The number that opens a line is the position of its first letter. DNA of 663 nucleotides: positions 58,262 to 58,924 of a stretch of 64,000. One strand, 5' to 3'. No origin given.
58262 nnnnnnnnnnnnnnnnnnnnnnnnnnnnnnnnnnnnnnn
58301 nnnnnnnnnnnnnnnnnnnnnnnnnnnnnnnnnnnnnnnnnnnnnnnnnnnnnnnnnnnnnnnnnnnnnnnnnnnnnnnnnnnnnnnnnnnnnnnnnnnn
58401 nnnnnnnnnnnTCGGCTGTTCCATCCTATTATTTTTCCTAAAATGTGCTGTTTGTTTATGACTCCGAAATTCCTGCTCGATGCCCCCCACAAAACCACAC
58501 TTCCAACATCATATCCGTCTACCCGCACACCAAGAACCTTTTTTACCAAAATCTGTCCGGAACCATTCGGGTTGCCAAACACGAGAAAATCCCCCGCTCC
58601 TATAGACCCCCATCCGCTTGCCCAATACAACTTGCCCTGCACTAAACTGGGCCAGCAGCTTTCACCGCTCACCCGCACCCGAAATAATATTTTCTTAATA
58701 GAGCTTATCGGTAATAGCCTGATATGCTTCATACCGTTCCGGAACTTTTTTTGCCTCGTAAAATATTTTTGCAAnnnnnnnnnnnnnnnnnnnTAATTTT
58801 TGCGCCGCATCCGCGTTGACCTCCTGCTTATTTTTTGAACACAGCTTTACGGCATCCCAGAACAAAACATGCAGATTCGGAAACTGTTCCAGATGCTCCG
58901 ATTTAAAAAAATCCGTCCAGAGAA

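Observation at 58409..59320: Nickel superoxide dismutase with adjacent S26-type maturation peptidase, embedded in a suf/ferredoxin/Nfu cluster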

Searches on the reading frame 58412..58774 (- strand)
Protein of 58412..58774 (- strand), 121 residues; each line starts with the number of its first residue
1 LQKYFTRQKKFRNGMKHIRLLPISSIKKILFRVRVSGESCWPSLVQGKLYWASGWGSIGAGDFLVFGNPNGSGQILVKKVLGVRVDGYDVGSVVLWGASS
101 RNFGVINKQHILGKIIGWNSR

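Call 3: search_protein_families(library=pfam, proteins=[window:58412-58774:-], max_evalue=1)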
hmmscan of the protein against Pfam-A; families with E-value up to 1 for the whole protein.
seq(121 aa): 2 families
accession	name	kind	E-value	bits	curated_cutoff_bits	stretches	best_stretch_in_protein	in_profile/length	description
PF10502.14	Peptidase_S26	-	1.4e-05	25.5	22.9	1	29-83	22-80/168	Signal peptidase, peptidase S26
PF21242.3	ECT2_PH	-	0.062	13.9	27.6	1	8-30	54-76/126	ECT2, PH domain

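Call 4: search_protein_families(library=ncbifam, proteins=[window:58412-58774:-], max_evalue=1)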
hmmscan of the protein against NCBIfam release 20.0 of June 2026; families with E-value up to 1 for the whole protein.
seq(121 aa): 2 families
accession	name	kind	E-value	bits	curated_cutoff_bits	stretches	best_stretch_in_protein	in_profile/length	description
TIGR02227.1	sigpep_I_bact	equivalog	2e-06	27.8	47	1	20-84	9-78/162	signal peptidase I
TIGR02754.1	sod_Ni_protease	equivalog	0.0002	21.8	63.25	1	34-115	2-88/90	nickel-type superoxide dismutase maturation protease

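Call 10: find_homologous_proteins(query=window:58412-58774:-, max_evalue=0.001)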
Query seq(121 aa) (121 aa): 4 proteins with E <= 0.001 among 12 candidates.
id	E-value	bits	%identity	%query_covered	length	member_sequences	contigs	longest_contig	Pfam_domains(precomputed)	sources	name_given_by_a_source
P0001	6.1e-64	232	100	88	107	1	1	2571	PF10502.15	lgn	-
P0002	6.3e-34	135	59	80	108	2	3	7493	-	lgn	-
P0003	2.2e-33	133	61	88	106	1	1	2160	PF10502.15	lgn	-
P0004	1.2e-25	108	53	84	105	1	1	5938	-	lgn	-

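Call 26: search_solved_structures(query=window:58412-58732:-, max_evalue=10, show_alignments=3)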
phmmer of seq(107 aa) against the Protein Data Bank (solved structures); distinct sequences matched with E-value up to 10: 0.

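Call 29: search_solved_structures(query=A1, max_evalue=1, show_alignments=2)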
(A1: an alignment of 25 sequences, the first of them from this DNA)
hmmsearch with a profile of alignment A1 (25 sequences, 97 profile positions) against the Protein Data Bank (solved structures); distinct sequences matched with E-value up to 1: 28.
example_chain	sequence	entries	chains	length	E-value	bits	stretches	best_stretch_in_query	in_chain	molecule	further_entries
4wvh_A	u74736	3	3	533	4.8e-14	55.3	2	7-70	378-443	Maltose-binding periplasmic protein,Signal peptidase IB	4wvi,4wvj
4nv4_A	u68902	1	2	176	5.4e-13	51.9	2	10-65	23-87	Signal peptidase I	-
4wvg_A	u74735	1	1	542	6e-13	51.8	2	7-70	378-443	Maltose-binding periplasmic protein,Signal peptidase IB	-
4me8_A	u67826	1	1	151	5.7e-12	48.6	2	11-61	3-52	Signal peptidase I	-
9nlo_A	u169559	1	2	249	1.1e-09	41.3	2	7-65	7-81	Signal peptidase I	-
1kn9_A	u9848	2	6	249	1.8e-09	40.6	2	10-65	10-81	Signal peptidase I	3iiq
1t7d_A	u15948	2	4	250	1.9e-09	40.5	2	10-65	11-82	SIGNAL PEPTIDASE I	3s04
1b12_A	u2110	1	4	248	2e-09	40.5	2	10-65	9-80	SIGNAL PEPTIDASE I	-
6b88_A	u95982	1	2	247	2.1e-09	40.4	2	10-65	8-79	Signal peptidase I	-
7p2p_A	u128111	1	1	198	0.00038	23.6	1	10-64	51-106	Signal peptidase complex catalytic subunit SEC11A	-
7p2q_A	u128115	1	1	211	0.00042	23.4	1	10-64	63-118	Signal peptidase complex catalytic subunit SEC11C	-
9rjb_A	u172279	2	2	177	0.0026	20.9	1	11-64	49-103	Signal peptidase complex catalytic subunit SEC11A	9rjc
4n31_A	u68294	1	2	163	0.012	18.8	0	9-58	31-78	SipA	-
7dtj_A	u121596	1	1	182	0.023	17.8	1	30-80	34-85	ATP-dependent RNA helicase cgh-1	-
4k8w_A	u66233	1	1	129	0.031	17.4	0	60-93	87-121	LepA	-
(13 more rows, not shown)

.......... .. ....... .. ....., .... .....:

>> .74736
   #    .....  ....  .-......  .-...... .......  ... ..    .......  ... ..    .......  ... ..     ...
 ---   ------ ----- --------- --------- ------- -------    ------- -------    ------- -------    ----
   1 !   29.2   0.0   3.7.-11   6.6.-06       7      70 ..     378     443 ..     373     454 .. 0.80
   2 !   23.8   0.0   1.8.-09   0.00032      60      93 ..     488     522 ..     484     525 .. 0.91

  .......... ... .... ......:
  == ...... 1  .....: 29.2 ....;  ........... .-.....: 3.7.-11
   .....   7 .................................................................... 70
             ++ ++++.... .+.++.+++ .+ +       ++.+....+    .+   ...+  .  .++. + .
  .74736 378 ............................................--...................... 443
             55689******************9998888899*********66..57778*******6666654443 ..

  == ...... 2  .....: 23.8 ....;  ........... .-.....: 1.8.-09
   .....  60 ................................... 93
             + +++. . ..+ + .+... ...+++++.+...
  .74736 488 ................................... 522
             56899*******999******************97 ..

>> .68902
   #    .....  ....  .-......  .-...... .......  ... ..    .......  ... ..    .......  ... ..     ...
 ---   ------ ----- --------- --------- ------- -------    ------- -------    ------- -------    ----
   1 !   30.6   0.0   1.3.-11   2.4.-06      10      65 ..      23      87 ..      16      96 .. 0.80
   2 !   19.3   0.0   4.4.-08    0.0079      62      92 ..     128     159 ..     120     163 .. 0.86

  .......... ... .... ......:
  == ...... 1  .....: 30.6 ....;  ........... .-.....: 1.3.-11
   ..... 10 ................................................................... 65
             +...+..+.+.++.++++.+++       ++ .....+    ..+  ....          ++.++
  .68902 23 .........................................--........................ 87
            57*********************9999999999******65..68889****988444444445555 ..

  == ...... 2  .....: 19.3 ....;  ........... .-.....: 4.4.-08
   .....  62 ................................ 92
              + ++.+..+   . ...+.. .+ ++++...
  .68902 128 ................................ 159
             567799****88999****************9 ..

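Call 30: search_protein_families(library=ncbifam, alignment_id=A1, max_evalue=0.01)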
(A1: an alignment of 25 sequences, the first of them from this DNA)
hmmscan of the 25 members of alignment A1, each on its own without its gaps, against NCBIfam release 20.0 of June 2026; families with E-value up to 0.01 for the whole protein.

A. member 1, seq(107 aa): 2 families
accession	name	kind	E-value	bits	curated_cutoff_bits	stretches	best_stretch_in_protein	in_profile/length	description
TIGR02227.1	sigpep_I_bact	equivalog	1.3e-06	28.4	47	1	7-70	10-78/162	signal peptidase I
TIGR02754.1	sod_Ni_protease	equivalog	0.00013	22.3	63.25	1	20-101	2-88/90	nickel-type superoxide dismutase maturation protease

B. families by the number of members that match (of 25 scanned): 7 families
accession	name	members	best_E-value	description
TIGR02754.1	sod_Ni_protease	25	1.5e-21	nickel-type superoxide dismutase maturation protease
TIGR02227.1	sigpep_I_bact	23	8.5e-24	signal peptidase I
TIGR02228.1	sigpep_I_arch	15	3e-09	signal peptidase I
NF008114.0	PRK10861.1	10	5.4e-11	signal peptidase I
NF046067.1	SigPepSipWBacil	3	7.2e-05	signal peptidase I SipW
TIGR02771.1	TraF_Ti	3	0.00022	conjugative transfer signal peptidase TraF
NF007621.2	PRK10276.1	1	0.00011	translesion error-prone DNA polymerase V autoproteolytic subunit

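Call 34: find_homologous_proteins(query=A1, max_evalue=0.00001)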
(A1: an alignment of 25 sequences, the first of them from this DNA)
Query A1 (25 sequences) (107 aa, profile of the alignment): 1059 proteins with E <= 0.00001 among 2517 candidates; the best 120 are listed.
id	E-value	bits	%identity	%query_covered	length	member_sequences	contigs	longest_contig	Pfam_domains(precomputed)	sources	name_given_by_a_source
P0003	5.6e-34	134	61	100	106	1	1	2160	PF10502.15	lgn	-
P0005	2.0e-31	126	57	95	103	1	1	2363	PF10502.15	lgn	-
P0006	9.7e-31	123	59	90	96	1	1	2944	PF10502.15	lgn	-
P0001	2.3e-29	119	100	100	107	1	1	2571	PF10502.15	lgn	-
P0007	4.2e-27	112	28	79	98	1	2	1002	PF00717.29,PF10502.15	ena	-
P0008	2.0e-26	109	47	86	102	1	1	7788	PF10502.15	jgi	jgi:hypothetical protein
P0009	2.7e-26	109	27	79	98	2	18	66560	PF00717.29,PF10502.15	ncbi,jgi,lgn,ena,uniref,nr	ncbi:MAG: signal peptidase I [Candidatus Terrybacteria bacterium RIFCSPLOWO2_01_FULL_40_23]|uniref:S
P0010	1.0e-25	107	31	51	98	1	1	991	PF00717.29,PF10502.15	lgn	-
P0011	1.4e-25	107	46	85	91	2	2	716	PF10502.15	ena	-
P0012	5.0e-24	102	28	82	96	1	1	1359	PF00717.29,PF10502.15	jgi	jgi:nickel-type superoxide dismutase maturation protease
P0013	5.2e-24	102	29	79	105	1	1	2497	PF00717.29,PF10502.15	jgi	jgi:nickel-type superoxide dismutase maturation protease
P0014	9.1e-24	101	30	79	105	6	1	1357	PF00717.29,PF10502.15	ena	-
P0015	1.1e-23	101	33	76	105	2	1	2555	PF00717.29,PF10502.15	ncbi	-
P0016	1.2e-23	101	30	90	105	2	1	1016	PF00717.29,PF10502.15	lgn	-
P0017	4.4e-23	99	31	80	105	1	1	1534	PF00717.29,PF10502.15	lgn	-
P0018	5.4e-23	98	31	76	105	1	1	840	PF10502.15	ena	-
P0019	7.6e-23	98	33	88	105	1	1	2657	PF00717.29,PF10502.15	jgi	-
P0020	8.2e-23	98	32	92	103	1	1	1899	PF00717.29,PF10502.15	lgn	-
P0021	8.8e-23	98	29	79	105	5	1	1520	PF00717.29,PF10502.15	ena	-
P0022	1.3e-22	97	29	77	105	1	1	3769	PF10502.15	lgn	-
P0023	1.4e-22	97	-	-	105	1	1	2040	PF10502.15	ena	-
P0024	1.5e-22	97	30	77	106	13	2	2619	PF00717.29,PF10502.15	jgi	jgi:nickel-type superoxide dismutase maturation protease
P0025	1.6e-22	97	28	79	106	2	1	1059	PF00717.29,PF10502.15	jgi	jgi:nickel-type superoxide dismutase maturation protease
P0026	1.9e-22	97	32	80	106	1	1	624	PF00717.29,PF10502.15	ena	-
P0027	2.4e-22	96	30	79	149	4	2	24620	PF00717.29,PF10502.15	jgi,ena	jgi:nickel-type superoxide dismutase maturation protease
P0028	2.5e-22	96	29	79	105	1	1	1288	PF00717.29,PF10502.15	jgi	jgi:nickel-type superoxide dismutase maturation protease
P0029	2.7e-22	96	29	76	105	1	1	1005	PF10502.15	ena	-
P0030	4.2e-22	96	31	79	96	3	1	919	PF00717.29,PF10502.15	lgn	-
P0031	4.4e-22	96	28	82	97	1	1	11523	PF00717.29,PF10502.15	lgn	-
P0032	5.3e-22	95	28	79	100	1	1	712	PF00717.29,PF10502.15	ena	-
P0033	6.5e-22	95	32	79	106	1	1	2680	PF00717.29,PF10502.15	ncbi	-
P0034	7.5e-22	95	-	-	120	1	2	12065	PF10502.15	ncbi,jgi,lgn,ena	-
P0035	8.0e-22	95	26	81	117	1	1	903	PF00717.29,PF10502.15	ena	-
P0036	1.0e-21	94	31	79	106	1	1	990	PF10502.15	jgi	jgi:nickel-type superoxide dismutase maturation protease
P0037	1.0e-21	94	27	83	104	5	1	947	PF00717.29,PF10502.15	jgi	-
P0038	1.1e-21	94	30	81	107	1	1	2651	PF10502.15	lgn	-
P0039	1.1e-21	94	30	91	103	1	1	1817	PF10502.15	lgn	-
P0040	1.1e-21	94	-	-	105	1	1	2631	PF00717.29,PF10502.15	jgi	jgi:nickel-type superoxide dismutase maturation protease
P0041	1.1e-21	94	30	91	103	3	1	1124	PF10502.15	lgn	-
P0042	1.3e-21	94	31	80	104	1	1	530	PF00717.29,PF10502.15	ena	-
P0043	1.4e-21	94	30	80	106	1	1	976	PF00717.29,PF10502.15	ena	-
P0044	1.5e-21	94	31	78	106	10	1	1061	PF00717.29,PF10502.15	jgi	jgi:nickel-type superoxide dismutase maturation protease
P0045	1.5e-21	94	29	78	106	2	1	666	PF10502.15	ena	-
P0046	1.5e-21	94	27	80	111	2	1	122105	PF00717.29,PF10502.15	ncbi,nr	ncbi:MAG TPA: nickel-type superoxide dismutase maturation protease [Candidatus Acidoferrales bacteri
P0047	1.7e-21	94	30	94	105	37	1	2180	PF00717.29,PF10502.15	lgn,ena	-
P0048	1.9e-21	94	28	81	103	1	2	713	PF00717.29,PF10502.15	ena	-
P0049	1.9e-21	94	-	-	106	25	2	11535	PF00717.29,PF10502.15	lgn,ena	-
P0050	2.0e-21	93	30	82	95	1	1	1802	PF00717.29,PF10502.15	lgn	-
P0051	2.0e-21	93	30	90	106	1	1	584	PF10502.15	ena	-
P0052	2.0e-21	93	28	77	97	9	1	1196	PF00717.29,PF10502.15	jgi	-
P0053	2.1e-21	93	30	79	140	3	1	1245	PF00717.29,PF10502.15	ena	-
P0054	2.4e-21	93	30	79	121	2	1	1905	PF00717.29,PF10502.15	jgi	jgi:nickel-type superoxide dismutase maturation protease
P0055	2.7e-21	93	29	81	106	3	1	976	PF10502.15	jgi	-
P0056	3.2e-21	93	29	80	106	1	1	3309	PF00717.29,PF10502.15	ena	-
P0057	3.4e-21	93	26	82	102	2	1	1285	PF00717.29,PF10502.15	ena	-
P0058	3.5e-21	93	33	31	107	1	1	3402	PF10502.15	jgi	jgi:nickel-type superoxide dismutase maturation protease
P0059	3.5e-21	93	29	81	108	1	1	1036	PF00717.29,PF10502.15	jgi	jgi:nickel-type superoxide dismutase maturation protease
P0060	3.8e-21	93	30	83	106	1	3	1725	PF00717.29,PF10502.15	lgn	-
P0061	3.9e-21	93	27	91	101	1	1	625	PF00717.29,PF10502.15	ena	-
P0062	3.9e-21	93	35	80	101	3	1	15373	PF00717.29,PF10502.15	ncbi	-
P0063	4.8e-21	92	23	81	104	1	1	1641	PF00717.29,PF10502.15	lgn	-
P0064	5.0e-21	92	27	93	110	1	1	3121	PF10502.15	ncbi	-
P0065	5.2e-21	92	30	85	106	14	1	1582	PF00717.29,PF10502.15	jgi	-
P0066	5.4e-21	92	28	79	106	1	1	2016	PF10502.15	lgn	-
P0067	5.4e-21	92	31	78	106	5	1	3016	PF00717.29,PF10502.15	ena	-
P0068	5.5e-21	92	29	79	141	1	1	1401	PF00717.29,PF10502.15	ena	-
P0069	5.5e-21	92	28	79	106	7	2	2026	PF10502.15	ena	-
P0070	5.8e-21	92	30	79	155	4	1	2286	PF00717.29,PF10502.15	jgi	jgi:inner membrane protease subunit 1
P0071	6.0e-21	92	23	81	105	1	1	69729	PF00717.29,PF10502.15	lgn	-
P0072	6.2e-21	92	31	80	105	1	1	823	PF00717.29,PF10502.15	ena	-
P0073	6.7e-21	92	28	76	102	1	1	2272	PF10502.15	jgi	jgi:nickel-type superoxide dismutase maturation protease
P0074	6.8e-21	92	29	76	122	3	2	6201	PF00717.29,PF10502.15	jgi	jgi:nickel-type superoxide dismutase maturation protease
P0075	6.8e-21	92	29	91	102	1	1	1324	PF00717.29,PF10502.15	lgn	-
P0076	7.6e-21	92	-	-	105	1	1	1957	PF10502.15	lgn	-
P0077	7.7e-21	92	26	81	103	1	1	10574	PF00717.29,PF10502.15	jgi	jgi:nickel-type superoxide dismutase maturation protease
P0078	8.1e-21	92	31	81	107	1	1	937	PF10502.15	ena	-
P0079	8.6e-21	91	27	79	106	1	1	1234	PF00717.29,PF10502.15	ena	-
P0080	9.3e-21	91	33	78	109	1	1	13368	PF00717.29,PF10502.15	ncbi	-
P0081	9.3e-21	91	32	78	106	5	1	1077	PF00717.29,PF10502.15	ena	-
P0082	9.6e-21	91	35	79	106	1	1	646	PF00717.29,PF10502.15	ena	-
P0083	1.0e-20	91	-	-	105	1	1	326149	PF00717.29,PF10502.15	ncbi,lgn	-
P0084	1.2e-20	91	-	-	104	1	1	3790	PF10502.15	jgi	jgi:nickel-type superoxide dismutase maturation protease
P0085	1.3e-20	91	31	78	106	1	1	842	PF00717.29,PF10502.15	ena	-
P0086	1.4e-20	91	28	87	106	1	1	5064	PF10502.15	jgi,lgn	jgi:signal peptidase I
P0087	1.4e-20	91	28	81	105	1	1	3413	PF00717.29,PF10502.15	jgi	jgi:inner membrane protease subunit 1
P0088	1.4e-20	91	40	88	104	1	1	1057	PF10502.15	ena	-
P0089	1.4e-20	91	33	78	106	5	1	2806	PF00717.29,PF10502.15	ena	-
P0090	1.5e-20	91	29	78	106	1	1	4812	PF00717.29,PF10502.15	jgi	jgi:nickel-type superoxide dismutase maturation protease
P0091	1.5e-20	91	26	84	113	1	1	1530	PF00717.29,PF10502.15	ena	-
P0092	1.6e-20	91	28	79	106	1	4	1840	PF10502.15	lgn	-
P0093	1.6e-20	91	28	80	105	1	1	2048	PF00717.29,PF10502.15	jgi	-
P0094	1.8e-20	90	29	79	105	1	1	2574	PF10502.15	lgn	-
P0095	1.8e-20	90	27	82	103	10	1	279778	PF00717.29,PF10502.15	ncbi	ncbi:MAG: nickel-type superoxide dismutase maturation protease [Chloroflexota bacterium]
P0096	2.0e-20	90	25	79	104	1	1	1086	PF00717.29,PF10502.15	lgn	-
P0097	2.1e-20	90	29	79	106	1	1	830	PF10502.15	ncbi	-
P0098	2.4e-20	90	32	78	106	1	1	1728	PF10502.15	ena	-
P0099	2.5e-20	90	29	78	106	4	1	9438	PF00717.29,PF10502.15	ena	-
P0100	2.5e-20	90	33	78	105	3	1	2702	PF00717.29,PF10502.15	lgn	-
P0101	2.5e-20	90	27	82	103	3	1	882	PF00717.29,PF10502.15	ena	-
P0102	2.6e-20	90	31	90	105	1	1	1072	PF10502.15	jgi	jgi:nickel-type superoxide dismutase maturation protease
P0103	2.6e-20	90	27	81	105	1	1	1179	PF00717.29,PF10502.15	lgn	-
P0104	2.7e-20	90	27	73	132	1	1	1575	PF00717.29,PF10502.15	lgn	-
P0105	2.9e-20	90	30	96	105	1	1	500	PF00717.29,PF10502.15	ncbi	-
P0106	2.9e-20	90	34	82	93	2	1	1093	PF00717.29,PF10502.15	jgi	jgi:nickel-type superoxide dismutase maturation protease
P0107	2.9e-20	90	27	82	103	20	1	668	PF00717.29,PF10502.15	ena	-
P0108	3.0e-20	90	31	78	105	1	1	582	PF00717.29,PF10502.15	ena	-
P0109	3.0e-20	90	26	79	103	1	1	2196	PF00717.29,PF10502.15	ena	-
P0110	3.1e-20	90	28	78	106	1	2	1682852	PF00717.29,PF10502.15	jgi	jgi:nickel-type superoxide dismutase maturation protease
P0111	3.2e-20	90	30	80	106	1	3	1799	PF00717.29,PF10502.15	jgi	-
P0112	3.4e-20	90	34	79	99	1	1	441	PF00717.29,PF10502.15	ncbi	-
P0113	3.5e-20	89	25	78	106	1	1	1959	PF00717.29,PF10502.15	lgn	-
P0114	3.5e-20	89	26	83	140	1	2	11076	PF00717.29,PF10502.15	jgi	jgi:nickel-type superoxide dismutase maturation protease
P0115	3.6e-20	89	28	81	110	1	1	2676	PF00717.29,PF10502.15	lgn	-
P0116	3.6e-20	89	27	85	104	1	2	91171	PF00717.29,PF10502.15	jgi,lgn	-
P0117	3.7e-20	89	27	77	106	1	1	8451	PF10502.15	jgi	jgi:nickel-type superoxide dismutase maturation protease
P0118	3.8e-20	89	25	81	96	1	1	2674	PF00717.29,PF10502.15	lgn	-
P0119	3.8e-20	89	31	78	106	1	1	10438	PF00717.29,PF10502.15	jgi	jgi:nickel-type superoxide dismutase maturation protease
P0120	3.8e-20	89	31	81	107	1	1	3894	PF10502.15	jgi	jgi:nickel-type superoxide dismutase maturation protease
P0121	4.0e-20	89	28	78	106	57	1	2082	PF00717.29,PF10502.15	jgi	-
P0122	4.4e-20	89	29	80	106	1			PF10502.15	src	-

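Call 48: predict_structure(alignment_id=A2)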
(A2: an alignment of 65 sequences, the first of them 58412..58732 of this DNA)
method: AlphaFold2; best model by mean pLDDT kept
length: 107 residues; sequences in the alignment: 65
mean_pLDDT: 78.8   pTM: 0.71
mean pLDDT of the five models: 78.8, 78.4, 75.3, 73.7, 73.4
residues with pLDDT >= 90: 40; 70-90: 40; 50-70: 16; < 50: 11
segments of 3 or more residues with pLDDT < 50: 1-3, 8-13
pLDDT, mean of each block of 10 residues (from residue 1): 48 72 78 89 90 84 91 84 63 91 76
secondary structure, 60 per line:
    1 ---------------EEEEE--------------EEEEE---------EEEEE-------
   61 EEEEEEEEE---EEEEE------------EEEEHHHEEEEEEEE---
elements in order: E16-20 E35-39 E49-53 E61-69 E73-77 E90-93 E97-104
